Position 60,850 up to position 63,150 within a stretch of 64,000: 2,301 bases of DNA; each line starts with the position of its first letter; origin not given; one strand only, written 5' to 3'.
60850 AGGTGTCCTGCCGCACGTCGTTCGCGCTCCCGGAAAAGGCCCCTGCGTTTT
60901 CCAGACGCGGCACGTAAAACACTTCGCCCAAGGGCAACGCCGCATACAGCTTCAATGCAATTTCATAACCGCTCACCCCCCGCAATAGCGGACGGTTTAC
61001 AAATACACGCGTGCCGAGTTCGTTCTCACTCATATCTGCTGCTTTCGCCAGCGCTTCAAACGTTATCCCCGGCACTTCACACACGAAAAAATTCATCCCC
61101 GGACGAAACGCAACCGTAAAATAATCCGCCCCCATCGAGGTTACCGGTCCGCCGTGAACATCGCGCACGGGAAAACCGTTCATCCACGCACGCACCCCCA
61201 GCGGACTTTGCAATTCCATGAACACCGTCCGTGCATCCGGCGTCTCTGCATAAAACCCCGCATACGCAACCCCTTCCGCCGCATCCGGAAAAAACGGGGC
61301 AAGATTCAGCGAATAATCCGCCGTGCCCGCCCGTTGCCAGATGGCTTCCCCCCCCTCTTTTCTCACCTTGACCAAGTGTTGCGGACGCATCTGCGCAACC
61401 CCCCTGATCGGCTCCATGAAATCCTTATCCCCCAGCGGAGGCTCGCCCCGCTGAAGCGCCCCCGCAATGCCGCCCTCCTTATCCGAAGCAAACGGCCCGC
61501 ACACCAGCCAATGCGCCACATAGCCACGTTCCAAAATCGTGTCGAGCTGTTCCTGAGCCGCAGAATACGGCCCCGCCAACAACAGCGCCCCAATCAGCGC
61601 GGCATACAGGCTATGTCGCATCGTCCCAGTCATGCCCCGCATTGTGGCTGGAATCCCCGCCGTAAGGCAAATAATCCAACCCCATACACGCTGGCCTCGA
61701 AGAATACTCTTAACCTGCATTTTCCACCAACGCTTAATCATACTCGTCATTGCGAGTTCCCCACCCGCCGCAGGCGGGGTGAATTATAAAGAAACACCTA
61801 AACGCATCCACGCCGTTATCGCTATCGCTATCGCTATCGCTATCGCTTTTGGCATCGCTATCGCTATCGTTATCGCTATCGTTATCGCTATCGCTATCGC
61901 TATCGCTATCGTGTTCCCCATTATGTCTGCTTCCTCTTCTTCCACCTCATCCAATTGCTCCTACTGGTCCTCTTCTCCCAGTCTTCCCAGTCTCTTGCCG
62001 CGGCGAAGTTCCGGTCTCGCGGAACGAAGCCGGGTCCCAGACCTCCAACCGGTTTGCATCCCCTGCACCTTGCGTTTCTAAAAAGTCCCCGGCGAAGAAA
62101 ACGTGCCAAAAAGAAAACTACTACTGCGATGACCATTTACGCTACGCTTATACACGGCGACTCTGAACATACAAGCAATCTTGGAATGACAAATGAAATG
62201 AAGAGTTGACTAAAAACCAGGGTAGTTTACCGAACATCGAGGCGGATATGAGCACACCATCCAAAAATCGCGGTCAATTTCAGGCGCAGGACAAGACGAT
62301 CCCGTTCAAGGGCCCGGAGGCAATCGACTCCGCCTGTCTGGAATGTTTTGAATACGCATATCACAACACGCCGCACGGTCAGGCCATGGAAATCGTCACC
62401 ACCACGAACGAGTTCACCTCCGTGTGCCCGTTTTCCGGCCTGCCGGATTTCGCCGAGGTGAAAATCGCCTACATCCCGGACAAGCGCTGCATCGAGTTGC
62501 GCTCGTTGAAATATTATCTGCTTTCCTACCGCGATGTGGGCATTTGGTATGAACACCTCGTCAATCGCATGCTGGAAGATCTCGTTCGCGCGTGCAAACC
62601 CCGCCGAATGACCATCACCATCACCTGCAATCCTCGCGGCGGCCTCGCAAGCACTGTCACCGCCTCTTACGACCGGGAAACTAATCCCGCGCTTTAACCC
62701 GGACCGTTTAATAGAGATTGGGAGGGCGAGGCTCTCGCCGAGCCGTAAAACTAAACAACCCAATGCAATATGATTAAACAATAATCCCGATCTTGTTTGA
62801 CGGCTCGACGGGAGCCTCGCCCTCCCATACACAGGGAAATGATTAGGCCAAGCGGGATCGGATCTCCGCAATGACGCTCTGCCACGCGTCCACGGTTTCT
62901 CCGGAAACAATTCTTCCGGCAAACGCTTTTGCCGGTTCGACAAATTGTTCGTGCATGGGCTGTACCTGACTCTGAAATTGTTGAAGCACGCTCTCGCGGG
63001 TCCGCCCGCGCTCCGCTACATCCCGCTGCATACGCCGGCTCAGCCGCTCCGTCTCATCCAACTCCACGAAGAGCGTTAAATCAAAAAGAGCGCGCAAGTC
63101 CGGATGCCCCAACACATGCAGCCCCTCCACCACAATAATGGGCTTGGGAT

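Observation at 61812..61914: Hexanucleotide microsatellite (ATCGCT)n in the divergent promoter region of the giant secreted gene and queF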

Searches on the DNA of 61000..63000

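Call 6: search_rna_families(source=window, start=61000, end=63000, threshold=evalue, max_evalue=1)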
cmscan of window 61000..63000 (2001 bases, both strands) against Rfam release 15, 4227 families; matches with E-value up to 1: 3.
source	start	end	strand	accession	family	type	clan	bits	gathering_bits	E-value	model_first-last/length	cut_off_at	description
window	62720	62828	+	RF03430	MIR5294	Gene; miRNA;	-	25.8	115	0.0077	1-111/111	no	MIR5294 microRNA precursor family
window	62717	62828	-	RF04168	MIR839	Gene; miRNA;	-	24.8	200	0.03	1-267/267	no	MIR839 microRNA precursor family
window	62706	62839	-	RF03613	MIR6234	Gene; miRNA;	-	23.6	90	0.021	1-146/146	no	MIR6234 microRNA precursor family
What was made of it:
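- On Known RNA family (Rfam): There were only weak miRNA-model hits on an unrelated palindrome at 62706-62839 (call 6).
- There is no Rfam match (call 6).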

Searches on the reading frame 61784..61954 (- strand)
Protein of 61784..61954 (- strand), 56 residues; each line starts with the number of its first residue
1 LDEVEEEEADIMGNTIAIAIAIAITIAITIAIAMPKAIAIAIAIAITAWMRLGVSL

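Call 9: search_protein_families(library=pfam, proteins=[window:61784-61954:-], max_evalue=0.01)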
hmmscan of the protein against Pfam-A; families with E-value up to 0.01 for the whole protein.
window:61784-61954:- (56 aa): 1 family
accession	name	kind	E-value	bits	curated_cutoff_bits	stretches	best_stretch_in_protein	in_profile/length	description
PF11683.13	DUF3278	-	0.0026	18.3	26.6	1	1-46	22-68/130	Protein of unknown function (DUF3278)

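Call 19: find_homologous_proteins(query=window:61787-61954:-, max_evalue=10)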
Query seq(56 aa) (56 aa): 7 proteins with E <= 10 among 6600 candidates.
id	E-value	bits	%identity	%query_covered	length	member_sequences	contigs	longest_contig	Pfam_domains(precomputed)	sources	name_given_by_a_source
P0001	7.2e-4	37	92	21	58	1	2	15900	-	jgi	-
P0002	1.5e-1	30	-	-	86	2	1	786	-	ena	-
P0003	1.1e+0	27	-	-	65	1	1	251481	-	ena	-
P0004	3.1e+0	26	-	-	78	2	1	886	-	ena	-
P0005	3.8e+0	25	70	18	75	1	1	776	-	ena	-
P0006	6.9e+0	25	80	18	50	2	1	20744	-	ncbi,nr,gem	ncbi:MAG TPA: hypothetical protein PLI09_23365 [Candidatus Hydrogenedentes bacterium]|nr:hypothetica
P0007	7.3e+0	25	52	48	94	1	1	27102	-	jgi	jgi:hypothetical protein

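Call 21: find_encoding_contigs(protein=P0006, flank=8000, max_places=6)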
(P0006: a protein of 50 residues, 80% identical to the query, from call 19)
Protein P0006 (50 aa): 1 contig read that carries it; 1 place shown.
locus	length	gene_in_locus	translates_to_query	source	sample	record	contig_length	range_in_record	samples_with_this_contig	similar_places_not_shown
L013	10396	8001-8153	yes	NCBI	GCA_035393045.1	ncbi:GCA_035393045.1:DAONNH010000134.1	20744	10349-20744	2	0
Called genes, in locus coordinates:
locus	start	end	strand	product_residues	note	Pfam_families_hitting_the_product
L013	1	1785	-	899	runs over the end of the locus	PF07602:DUF1565 (faint), PF02415:Chlam_PMP (faint), PF13620:CarboxypepD_reg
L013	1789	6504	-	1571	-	PF08309:LVIVD (weak), PF18884:TSP3_bac (faint)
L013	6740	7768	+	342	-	-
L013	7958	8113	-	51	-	-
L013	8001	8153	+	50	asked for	-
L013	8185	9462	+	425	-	PF01120:Alpha_L_fucos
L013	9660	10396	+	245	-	PF13205:Big_5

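Call 22: find_encoding_contigs(protein=P0001, flank=8000, max_places=6)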
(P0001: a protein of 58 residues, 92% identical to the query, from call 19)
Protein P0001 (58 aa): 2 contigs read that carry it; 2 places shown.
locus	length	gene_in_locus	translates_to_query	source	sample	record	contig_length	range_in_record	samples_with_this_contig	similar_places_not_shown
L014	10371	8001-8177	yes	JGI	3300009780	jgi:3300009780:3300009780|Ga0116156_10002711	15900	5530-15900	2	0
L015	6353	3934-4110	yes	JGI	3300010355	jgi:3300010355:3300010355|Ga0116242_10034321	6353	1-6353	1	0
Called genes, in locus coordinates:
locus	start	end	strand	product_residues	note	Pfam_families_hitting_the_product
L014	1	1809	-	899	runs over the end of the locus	PF07602:DUF1565 (faint), PF02415:Chlam_PMP (faint), PF13620:CarboxypepD_reg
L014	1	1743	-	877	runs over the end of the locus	PF07602:DUF1565 (faint), PF02415:Chlam_PMP (faint), PF13620:CarboxypepD_reg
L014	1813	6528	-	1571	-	PF08309:LVIVD (weak), PF18884:TSP3_bac (faint)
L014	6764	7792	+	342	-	-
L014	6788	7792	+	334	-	-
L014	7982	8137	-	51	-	-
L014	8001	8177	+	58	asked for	-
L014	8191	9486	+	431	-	PF01120:Alpha_L_fucos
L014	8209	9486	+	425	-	PF01120:Alpha_L_fucos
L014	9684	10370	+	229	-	?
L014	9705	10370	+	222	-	?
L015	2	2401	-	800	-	?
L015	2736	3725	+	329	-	-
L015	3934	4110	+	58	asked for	-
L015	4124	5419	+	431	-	PF01120:Alpha_L_fucos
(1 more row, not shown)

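Call 44: search_protein_representatives(protein=window:61784-61954:-)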
Query: 56 residues. Proteins with E-value up to 0.001 (for the whole library): 1; up to 1e-10: 1; up to 1e-30: 0. The best 1 are listed.
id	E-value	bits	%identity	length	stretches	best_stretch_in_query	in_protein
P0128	7.9e-12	59.9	79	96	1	3-55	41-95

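Call 46: find_encoding_contigs(protein=P0128, flank=6000, max_places=6)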
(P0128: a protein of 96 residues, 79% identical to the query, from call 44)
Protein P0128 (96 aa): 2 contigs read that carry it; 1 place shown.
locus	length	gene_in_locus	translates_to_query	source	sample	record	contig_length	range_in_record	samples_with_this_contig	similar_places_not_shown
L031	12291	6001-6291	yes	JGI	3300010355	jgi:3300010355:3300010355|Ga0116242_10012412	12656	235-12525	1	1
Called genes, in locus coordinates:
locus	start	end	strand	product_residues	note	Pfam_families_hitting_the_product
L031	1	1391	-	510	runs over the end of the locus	-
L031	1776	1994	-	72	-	-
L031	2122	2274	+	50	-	-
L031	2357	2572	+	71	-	-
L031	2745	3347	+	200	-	PF19502:DUF6036 (faint)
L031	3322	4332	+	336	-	-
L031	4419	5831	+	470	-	-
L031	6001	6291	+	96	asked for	-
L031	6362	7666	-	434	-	PF08245:Mur_ligase_M, PF27239:FOL3_C, PF02875:Mur_ligase_C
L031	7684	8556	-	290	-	PF17848:Zn_ribbon_ACC, PF01039:Carboxyl_trans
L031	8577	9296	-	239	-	PF24481:CT398_CC, PF02591:Zn_ribbon_9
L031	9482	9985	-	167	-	PF01842:ACT, PF22629:ACT_AHAS_ss, PF13710:ACT_5, PF10369:ALS_ss_C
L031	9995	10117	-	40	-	PF01195:Pept_tRNA_hydro (weak)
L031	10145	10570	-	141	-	PF01195:Pept_tRNA_hydro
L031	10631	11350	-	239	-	PF01386:Ribosomal_L25p, PF14693:Ribosomal_TL5_C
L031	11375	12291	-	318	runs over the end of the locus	PF13793:Pribosyltran_N, PF00156:Pribosyltran, PF14572:Pribosyl_synth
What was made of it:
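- (5) The neighbouring genes are unrelated, and one copy sits where two genes end (call 46). The L031 copy faces the 3' end of a convergent gene (call 46).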

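Call 50: find_homologous_proteins(query=A4, max_evalue=1)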
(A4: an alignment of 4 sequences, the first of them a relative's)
Query A4 (4 sequences) (96 aa, profile of the alignment): 19 proteins with E <= 1 among 8000 candidates.
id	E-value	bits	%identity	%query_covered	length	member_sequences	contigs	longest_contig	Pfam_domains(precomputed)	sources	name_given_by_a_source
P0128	2.7e-50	187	100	100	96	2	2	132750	-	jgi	-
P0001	4.9e-25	105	75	13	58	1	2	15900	-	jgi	-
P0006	2.3e-18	84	88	8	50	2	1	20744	-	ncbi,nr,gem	ncbi:MAG TPA: hypothetical protein PLI09_23365 [Candidatus Hydrogenedentes bacterium]|nr:hypothetica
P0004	2.3e-4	39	-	-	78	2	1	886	-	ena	-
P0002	8.6e-4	37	-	-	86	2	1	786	-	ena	-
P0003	3.2e-3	35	-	-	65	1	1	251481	-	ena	-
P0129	6.5e-3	34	-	-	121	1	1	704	-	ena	-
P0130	1.4e-2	33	-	-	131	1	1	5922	-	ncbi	-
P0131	2.6e-2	32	-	-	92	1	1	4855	-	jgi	-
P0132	3.7e-2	32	-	-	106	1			-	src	-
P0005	6.9e-2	31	54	14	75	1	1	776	-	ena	-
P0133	1.0e-1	30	-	-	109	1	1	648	-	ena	-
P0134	1.3e-1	30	-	-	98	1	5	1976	-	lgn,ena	-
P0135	1.6e-1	30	-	-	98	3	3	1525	-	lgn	-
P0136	2.5e-1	29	47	31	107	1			-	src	-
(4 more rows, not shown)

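Call 51: find_encoding_contigs(protein=P0004, flank=1000, max_places=3)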
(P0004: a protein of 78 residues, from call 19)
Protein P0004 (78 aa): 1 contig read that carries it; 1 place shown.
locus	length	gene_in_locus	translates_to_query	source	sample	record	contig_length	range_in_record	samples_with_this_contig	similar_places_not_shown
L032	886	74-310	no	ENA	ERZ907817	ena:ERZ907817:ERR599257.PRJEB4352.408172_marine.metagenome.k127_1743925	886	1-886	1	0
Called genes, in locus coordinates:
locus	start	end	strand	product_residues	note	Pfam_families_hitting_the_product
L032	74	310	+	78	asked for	-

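Call 52: find_encoding_contigs(protein=P0002, flank=1000, max_places=3)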
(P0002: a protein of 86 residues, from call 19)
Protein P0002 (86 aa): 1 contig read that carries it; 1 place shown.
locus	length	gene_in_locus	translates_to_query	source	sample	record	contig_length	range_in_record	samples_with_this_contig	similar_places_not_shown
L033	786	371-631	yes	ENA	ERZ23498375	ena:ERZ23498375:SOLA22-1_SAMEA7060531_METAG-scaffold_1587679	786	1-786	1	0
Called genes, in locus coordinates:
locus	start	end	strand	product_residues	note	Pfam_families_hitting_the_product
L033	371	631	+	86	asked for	-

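Call 71: list_cluster_members(proteins=[window:61784-61954:-, window:61784-61921:-, P0001, P0006, P0128, L020:8327-8509:+])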
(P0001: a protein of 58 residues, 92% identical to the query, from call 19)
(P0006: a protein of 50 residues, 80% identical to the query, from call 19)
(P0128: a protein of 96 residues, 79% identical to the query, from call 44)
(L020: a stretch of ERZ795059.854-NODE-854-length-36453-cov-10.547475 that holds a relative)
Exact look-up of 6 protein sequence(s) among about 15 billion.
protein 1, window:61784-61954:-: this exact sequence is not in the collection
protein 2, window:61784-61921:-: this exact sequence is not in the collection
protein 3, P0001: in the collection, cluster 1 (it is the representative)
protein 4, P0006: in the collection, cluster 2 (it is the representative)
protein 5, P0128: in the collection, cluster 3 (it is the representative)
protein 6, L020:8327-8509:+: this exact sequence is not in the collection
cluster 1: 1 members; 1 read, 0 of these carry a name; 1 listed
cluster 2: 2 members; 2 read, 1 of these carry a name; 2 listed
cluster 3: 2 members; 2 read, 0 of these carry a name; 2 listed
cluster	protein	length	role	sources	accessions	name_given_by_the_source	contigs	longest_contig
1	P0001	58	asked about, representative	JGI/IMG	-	-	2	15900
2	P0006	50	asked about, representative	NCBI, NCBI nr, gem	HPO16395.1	MAG TPA: hypothetical protein PLI09_23365 [Candidatus Hydrogenedentes bacterium] | hypothetical protein [Candidatus Hydrogenedentota bacterium]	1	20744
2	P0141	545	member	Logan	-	-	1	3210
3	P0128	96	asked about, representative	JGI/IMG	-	-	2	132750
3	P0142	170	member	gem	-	-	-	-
